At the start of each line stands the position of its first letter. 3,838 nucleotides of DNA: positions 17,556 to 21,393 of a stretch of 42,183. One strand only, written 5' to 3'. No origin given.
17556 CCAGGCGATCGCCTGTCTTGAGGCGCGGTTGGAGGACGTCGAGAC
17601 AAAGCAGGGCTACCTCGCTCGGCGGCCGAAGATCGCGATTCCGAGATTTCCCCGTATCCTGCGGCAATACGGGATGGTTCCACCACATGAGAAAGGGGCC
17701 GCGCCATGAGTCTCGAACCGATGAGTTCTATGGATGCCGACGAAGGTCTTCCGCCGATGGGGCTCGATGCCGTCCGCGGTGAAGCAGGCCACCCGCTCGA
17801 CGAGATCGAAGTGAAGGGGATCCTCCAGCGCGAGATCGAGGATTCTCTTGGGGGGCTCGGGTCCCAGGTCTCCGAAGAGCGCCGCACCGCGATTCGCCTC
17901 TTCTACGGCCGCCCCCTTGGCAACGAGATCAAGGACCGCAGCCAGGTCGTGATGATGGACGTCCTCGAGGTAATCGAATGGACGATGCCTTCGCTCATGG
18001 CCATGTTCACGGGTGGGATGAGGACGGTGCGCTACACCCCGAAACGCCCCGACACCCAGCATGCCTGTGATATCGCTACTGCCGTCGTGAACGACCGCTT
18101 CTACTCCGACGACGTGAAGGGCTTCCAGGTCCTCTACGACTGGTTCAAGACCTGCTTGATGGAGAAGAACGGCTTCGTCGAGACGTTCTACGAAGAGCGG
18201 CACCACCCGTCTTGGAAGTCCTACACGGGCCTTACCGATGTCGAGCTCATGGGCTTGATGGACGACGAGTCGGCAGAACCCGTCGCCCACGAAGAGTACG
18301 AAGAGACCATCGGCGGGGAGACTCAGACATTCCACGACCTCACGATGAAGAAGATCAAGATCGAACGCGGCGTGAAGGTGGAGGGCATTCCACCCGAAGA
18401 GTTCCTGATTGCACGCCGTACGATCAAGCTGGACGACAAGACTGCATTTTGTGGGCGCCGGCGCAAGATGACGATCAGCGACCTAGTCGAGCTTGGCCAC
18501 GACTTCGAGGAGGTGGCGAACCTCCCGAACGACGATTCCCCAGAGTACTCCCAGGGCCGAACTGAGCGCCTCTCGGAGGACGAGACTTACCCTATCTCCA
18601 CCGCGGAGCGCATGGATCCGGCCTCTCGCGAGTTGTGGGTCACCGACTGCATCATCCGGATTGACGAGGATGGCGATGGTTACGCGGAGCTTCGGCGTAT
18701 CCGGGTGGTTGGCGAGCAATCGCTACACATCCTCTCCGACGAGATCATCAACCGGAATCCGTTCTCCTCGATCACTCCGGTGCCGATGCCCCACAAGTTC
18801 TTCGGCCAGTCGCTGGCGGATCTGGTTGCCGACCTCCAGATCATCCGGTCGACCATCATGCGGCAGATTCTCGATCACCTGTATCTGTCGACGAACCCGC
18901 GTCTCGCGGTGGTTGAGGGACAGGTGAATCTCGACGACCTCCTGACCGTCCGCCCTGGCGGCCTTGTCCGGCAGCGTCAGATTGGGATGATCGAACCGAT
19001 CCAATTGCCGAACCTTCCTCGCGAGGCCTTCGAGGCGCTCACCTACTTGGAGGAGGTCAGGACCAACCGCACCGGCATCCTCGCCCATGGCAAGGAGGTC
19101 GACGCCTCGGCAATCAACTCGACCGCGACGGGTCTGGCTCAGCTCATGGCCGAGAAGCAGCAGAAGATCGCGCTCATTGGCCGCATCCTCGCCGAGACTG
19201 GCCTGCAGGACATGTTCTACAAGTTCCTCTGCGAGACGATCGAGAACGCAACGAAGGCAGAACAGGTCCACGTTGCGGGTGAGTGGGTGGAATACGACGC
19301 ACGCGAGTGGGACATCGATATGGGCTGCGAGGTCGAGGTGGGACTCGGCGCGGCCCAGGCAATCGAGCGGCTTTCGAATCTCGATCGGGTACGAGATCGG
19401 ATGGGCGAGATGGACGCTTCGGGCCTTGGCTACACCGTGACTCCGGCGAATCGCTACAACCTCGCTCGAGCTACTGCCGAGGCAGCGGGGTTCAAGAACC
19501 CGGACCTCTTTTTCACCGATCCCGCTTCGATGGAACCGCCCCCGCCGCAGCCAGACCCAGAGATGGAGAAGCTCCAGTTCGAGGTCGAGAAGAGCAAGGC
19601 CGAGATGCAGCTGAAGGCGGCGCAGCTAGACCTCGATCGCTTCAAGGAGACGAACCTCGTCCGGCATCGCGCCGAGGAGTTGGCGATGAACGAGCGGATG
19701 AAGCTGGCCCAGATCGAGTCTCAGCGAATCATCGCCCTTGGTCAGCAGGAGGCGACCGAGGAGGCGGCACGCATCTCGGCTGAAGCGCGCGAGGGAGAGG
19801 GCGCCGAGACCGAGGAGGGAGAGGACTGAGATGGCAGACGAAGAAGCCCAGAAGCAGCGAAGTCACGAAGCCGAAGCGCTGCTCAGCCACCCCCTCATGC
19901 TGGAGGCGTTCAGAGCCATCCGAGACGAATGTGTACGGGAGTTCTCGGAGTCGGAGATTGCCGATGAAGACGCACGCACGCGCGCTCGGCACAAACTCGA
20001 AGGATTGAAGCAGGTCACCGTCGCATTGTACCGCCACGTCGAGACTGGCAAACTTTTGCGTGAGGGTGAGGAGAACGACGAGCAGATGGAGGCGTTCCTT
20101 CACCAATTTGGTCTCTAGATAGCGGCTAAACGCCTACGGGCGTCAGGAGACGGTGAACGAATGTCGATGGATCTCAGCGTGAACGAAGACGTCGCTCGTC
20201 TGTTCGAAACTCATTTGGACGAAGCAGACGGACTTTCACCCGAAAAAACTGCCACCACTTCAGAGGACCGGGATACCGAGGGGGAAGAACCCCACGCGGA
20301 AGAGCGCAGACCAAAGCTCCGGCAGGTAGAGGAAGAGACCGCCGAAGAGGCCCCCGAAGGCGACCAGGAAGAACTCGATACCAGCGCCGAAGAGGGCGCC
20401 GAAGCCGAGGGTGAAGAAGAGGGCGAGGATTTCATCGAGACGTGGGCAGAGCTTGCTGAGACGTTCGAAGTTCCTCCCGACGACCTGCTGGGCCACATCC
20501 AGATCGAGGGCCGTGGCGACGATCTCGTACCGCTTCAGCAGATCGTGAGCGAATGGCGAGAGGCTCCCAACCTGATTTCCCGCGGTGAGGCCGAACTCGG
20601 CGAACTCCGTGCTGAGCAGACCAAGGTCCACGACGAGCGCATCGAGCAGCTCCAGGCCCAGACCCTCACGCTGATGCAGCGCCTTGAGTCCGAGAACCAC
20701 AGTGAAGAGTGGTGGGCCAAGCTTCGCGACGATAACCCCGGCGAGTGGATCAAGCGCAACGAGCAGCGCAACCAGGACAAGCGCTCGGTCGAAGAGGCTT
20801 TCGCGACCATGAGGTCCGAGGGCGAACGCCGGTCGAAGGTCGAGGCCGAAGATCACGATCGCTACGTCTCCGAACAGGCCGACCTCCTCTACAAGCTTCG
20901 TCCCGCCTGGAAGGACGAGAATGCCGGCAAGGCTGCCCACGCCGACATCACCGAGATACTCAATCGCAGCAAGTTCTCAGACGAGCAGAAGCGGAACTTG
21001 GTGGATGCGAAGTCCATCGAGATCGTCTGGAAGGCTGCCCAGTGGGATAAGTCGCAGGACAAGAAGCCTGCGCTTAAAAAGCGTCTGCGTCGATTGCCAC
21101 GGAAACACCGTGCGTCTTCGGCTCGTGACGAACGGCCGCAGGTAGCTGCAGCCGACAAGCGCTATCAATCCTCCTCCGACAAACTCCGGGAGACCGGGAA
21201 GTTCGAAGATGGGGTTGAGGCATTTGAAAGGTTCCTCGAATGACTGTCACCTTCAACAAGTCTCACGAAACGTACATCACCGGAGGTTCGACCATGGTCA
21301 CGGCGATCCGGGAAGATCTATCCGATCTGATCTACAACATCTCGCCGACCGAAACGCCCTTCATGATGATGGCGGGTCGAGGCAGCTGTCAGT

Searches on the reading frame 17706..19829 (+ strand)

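Call 66: search_protein_families(library=phrogs, proteins=[window:17706-19829:+], max_evalue=0.00001)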
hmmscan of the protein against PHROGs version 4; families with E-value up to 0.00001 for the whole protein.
window:17706-19829:+ (707 aa): 2 families
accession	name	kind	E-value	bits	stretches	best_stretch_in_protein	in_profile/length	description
phrog_1216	-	head and packaging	3e-123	413.8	1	38-691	18-679/714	portal protein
phrog_332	-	connector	1.2e-09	38.1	1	220-595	152-496/560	head-tail adaptor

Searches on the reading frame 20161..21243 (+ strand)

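Call 66: search_protein_families(library=phrogs, proteins=[window:20161-21243:+], max_evalue=0.00001)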
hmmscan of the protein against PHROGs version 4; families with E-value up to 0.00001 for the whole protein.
window:20161-21243:+ (360 aa): 1 family
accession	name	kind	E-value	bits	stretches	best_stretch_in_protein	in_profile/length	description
phrog_3927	-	head and packaging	7.4e-24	85.9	1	146-356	129-339/342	head scaffolding protein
